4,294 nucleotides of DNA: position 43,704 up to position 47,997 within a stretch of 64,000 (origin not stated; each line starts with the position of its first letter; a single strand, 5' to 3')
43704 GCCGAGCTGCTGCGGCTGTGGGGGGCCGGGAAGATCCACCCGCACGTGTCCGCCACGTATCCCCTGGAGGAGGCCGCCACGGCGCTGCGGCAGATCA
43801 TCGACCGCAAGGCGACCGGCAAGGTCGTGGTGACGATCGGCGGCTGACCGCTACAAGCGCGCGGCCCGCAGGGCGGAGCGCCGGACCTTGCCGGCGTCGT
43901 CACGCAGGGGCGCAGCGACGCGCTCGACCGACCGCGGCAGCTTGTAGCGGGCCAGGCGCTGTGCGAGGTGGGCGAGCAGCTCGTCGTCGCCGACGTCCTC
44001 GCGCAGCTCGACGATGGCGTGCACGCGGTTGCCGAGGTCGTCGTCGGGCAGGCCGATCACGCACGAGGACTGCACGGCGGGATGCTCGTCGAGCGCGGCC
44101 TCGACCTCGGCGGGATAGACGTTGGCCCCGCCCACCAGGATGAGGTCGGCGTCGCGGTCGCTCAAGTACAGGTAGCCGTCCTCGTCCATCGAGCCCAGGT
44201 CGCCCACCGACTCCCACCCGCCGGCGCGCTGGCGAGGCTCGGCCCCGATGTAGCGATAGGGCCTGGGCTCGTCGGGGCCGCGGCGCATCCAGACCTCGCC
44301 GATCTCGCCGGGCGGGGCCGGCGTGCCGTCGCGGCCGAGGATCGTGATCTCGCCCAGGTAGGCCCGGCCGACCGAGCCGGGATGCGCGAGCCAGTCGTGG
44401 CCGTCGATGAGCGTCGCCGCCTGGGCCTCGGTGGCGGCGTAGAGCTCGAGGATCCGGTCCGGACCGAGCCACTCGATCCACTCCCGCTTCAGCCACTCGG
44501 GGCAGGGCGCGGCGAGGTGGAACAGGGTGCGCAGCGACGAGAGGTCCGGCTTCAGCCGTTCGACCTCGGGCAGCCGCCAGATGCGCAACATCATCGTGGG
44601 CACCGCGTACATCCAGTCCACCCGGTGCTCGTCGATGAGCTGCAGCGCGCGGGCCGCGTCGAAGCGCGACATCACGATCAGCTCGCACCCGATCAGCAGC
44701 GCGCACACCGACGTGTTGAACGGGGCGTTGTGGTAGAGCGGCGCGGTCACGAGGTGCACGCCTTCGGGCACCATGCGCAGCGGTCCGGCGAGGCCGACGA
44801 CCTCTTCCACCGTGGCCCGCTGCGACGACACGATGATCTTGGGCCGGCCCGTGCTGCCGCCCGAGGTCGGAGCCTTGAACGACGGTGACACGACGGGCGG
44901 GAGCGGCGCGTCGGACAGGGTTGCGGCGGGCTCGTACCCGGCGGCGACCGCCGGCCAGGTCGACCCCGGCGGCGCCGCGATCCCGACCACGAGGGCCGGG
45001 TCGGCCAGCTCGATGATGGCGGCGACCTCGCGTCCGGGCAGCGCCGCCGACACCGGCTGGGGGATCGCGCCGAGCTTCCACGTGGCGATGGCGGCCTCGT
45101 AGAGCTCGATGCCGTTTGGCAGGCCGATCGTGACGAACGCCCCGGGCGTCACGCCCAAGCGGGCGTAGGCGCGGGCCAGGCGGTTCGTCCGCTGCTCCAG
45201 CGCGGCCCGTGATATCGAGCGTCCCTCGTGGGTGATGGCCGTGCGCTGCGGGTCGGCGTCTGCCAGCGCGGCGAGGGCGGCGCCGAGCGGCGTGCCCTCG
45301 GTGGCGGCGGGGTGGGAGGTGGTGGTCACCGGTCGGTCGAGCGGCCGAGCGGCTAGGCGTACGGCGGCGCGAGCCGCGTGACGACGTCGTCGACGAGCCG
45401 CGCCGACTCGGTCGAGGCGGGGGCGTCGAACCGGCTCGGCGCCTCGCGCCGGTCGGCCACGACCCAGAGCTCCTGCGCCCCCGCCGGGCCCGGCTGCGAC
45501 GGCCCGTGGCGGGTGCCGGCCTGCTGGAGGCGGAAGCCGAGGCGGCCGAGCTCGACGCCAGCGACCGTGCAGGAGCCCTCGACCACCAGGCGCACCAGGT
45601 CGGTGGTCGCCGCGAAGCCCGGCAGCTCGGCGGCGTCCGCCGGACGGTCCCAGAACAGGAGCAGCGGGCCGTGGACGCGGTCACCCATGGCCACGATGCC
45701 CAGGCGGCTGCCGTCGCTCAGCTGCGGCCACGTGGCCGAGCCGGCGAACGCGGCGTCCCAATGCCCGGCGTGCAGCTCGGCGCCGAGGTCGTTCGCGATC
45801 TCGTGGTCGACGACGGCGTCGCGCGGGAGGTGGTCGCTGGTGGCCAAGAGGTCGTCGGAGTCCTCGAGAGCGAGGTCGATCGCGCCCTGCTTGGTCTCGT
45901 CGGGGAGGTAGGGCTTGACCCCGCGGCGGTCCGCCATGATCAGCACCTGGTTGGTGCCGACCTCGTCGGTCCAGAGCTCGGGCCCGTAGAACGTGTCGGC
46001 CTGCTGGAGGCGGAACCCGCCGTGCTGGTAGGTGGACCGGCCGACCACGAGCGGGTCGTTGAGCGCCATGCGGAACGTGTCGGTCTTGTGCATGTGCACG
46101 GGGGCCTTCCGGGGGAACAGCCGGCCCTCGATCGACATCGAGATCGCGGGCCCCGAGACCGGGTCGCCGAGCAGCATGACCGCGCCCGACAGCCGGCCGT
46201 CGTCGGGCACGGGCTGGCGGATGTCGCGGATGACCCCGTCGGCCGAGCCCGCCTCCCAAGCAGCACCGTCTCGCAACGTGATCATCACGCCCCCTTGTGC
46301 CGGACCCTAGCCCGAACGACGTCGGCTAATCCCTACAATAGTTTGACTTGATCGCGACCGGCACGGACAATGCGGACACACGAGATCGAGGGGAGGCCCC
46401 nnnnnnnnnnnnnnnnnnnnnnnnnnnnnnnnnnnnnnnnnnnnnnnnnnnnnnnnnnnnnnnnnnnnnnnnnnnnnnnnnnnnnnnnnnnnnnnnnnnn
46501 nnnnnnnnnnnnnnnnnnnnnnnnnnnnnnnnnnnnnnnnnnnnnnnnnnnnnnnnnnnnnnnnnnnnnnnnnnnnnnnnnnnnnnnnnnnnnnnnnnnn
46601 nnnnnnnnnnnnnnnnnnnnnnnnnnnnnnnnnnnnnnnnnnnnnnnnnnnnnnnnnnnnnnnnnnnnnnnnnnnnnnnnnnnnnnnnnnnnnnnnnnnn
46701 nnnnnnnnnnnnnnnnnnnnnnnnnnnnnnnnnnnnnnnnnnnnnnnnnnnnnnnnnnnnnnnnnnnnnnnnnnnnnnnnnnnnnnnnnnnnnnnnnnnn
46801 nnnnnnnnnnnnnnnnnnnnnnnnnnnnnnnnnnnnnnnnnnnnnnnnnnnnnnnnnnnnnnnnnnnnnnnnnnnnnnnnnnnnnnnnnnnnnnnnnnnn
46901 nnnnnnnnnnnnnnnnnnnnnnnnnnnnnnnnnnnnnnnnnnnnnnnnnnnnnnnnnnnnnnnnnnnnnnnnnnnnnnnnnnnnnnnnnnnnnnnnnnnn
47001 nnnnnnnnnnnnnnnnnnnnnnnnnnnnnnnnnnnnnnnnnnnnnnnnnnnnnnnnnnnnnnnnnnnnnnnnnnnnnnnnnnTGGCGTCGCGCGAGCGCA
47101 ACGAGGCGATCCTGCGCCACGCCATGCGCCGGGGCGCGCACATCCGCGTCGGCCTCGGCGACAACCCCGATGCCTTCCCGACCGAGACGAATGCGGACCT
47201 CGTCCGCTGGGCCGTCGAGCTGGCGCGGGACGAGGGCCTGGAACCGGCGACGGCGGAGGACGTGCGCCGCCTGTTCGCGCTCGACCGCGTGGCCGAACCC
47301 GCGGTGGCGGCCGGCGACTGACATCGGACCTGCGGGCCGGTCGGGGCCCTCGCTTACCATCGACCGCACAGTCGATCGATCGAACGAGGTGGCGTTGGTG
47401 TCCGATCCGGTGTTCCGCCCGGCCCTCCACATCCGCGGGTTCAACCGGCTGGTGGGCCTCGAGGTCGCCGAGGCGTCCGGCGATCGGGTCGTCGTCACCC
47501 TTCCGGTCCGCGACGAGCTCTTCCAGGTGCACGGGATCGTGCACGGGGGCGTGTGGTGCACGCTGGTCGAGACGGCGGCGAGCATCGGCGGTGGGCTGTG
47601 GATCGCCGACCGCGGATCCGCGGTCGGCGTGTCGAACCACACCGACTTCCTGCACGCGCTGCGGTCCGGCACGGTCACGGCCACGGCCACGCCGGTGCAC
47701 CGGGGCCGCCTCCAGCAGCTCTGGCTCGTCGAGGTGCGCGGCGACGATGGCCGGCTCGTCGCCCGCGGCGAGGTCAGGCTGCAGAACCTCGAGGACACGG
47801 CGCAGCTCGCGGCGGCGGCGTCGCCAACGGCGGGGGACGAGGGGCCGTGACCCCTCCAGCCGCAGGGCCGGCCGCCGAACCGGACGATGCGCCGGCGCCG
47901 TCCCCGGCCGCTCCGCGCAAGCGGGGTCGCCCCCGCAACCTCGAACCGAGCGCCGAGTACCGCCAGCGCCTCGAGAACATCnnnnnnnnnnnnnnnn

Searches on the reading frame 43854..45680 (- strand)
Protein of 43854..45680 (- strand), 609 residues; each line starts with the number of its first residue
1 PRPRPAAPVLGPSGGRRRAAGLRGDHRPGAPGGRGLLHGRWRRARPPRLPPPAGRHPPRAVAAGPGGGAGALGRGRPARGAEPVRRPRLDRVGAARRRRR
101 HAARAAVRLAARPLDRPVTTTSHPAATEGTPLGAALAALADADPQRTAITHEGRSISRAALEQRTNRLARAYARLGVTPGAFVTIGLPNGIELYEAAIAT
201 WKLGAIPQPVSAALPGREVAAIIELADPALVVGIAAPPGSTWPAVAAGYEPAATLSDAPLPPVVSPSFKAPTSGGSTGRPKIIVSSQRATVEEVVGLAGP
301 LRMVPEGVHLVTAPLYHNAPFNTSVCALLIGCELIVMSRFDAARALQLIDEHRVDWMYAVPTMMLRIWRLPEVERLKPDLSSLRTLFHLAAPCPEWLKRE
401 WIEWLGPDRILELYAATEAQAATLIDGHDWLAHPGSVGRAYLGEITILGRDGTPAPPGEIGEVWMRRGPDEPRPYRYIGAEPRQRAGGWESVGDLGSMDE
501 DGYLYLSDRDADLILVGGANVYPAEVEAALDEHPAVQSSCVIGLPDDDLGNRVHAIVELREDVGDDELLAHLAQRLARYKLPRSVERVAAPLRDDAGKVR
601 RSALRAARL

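Call 43: search_protein_families(library=pfam, proteins=[window:43854-45680:-], max_evalue=0.01)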
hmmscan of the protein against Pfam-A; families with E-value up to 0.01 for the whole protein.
window:43854-45680:- (609 aa): 3 families
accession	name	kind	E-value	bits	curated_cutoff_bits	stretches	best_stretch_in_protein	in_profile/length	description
PF00501.34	AMP-binding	-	1.1e-53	182.8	29.9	1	140-466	5-375/384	AMP-binding enzyme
PF13193.12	AMP-binding_C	-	1.6e-12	48.6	24.5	1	525-589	1-67/76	AMP-binding enzyme C-terminal domain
PF14535.12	AMP-binding_C_2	-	0.0038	17.9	25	1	518-577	1-61/96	AMP-binding enzyme C-terminal domain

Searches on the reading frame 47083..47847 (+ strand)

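Call 43: search_protein_families(library=pfam, proteins=[window:47083-47847:+], max_evalue=0.01)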
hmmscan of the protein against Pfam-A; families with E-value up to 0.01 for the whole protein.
window:47083-47847:+ (255 aa): 2 families
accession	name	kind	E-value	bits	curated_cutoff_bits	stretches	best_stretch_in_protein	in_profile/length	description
PF03061.28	4HBT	-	1.6e-13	51.2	20.6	1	150-227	1-79/79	Thioesterase superfamily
PF13622.12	4HBT_3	-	6.8e-05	23.5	24.3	1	149-228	8-77/83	Acyl-CoA thioesterase N-terminal domain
